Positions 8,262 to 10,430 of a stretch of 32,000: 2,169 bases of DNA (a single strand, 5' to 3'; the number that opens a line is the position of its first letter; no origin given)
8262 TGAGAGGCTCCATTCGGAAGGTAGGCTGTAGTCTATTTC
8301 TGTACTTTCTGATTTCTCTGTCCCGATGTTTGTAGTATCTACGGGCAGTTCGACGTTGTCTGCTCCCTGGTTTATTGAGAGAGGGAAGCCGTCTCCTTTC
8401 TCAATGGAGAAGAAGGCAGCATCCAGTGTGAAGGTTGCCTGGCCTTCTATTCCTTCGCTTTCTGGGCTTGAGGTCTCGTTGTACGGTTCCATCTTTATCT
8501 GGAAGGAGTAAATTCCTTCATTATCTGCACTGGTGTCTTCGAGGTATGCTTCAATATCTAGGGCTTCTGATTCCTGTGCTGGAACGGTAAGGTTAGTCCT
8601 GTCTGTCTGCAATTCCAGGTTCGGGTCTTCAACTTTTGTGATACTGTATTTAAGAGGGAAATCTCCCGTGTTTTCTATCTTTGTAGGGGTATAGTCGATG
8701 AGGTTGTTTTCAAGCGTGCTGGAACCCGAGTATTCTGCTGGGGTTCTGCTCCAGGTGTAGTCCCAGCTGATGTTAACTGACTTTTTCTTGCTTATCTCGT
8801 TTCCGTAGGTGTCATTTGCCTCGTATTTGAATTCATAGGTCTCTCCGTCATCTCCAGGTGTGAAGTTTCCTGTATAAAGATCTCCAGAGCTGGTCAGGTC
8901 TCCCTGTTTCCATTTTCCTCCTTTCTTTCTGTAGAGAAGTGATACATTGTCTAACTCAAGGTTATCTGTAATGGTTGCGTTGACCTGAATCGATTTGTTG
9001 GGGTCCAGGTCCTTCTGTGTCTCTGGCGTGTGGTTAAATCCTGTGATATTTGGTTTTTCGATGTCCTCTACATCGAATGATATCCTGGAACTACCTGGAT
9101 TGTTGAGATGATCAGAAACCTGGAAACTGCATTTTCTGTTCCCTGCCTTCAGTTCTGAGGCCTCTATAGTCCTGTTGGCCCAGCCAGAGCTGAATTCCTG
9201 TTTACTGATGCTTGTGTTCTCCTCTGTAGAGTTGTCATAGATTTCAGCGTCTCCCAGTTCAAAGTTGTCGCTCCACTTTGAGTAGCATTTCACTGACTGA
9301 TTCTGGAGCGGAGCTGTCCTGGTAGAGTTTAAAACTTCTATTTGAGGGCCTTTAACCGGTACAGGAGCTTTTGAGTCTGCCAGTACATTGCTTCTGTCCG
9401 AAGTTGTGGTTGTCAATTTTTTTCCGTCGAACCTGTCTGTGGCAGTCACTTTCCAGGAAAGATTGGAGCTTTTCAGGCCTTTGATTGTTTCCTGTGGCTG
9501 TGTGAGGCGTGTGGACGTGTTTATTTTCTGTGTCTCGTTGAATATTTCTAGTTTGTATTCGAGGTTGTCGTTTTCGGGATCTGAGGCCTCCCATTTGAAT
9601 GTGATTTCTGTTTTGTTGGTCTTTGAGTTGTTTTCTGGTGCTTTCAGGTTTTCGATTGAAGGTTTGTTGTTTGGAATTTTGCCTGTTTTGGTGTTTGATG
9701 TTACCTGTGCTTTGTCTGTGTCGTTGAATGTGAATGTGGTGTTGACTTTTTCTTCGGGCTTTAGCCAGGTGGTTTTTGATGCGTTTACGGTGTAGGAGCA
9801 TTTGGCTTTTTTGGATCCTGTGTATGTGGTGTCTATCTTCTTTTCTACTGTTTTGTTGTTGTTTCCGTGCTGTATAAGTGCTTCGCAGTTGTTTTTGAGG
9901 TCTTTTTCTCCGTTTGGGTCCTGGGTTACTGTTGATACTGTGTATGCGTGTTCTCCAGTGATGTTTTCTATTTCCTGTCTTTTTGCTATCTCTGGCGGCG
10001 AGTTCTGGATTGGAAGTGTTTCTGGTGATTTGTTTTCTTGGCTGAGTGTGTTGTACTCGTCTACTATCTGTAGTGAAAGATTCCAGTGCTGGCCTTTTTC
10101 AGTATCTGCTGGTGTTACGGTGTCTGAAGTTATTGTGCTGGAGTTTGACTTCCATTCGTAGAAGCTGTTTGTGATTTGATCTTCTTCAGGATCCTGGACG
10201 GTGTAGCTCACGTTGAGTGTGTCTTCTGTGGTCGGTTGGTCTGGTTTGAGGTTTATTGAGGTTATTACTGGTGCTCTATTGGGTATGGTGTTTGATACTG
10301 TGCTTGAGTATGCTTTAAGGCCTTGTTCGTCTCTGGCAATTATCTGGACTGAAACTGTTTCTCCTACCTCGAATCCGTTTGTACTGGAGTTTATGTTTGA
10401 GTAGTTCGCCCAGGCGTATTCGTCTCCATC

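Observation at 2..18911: Candidate cell-surface / host-contact locus: giant adhesin, headless stalk paralogue, KaiC-like ATPase cassette and three secreted proteins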

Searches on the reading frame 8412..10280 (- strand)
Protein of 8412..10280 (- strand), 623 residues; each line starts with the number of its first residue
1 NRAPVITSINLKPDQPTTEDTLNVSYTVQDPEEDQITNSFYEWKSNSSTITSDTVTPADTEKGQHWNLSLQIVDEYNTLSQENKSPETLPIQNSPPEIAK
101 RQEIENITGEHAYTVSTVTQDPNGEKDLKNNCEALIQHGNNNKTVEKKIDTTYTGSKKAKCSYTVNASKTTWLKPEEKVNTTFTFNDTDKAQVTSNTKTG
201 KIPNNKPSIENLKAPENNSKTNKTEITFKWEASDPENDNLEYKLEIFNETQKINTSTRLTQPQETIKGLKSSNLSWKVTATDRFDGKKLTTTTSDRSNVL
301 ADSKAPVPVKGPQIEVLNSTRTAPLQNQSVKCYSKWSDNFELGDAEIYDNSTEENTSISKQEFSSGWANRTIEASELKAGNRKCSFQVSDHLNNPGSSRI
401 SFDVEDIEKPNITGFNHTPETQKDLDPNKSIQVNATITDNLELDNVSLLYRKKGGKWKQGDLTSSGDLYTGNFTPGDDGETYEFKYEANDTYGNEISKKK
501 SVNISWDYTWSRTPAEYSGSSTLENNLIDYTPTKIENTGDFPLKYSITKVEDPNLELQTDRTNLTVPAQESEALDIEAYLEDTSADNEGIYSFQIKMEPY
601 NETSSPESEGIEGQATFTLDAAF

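Call 109: search_protein_families(library=pfam, max_evalue=1, proteins=[window:8412-10280:-])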
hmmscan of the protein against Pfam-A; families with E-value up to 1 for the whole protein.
window:8412-10280:- (623 aa): 5 families
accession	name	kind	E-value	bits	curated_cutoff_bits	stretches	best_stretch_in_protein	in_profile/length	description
PF15780.11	ASH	-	0.0013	19.4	27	1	534-576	30-72/98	Abnormal spindle-like microcephaly-assoc'd, ASPM-SPD-2-Hydin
PF02722.21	MOSP_C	-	0.029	14.5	25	1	157-232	101-174/205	Major Outer Sheath Protein C-terminal domain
PF15418.12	DUF4625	-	0.067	13.9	27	0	405-448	9-54/131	Domain of unknown function (DUF4625)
PF24507.1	Ig_CFAP65_4th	-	0.13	13.2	27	0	534-577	3-45/76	CFAP65, fourth Ig-like domain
PF21027.3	Sde0182_C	-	0.49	11.4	27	0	231-263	8-40/83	Cellulose-binding protein Sde0182, C-terminal domain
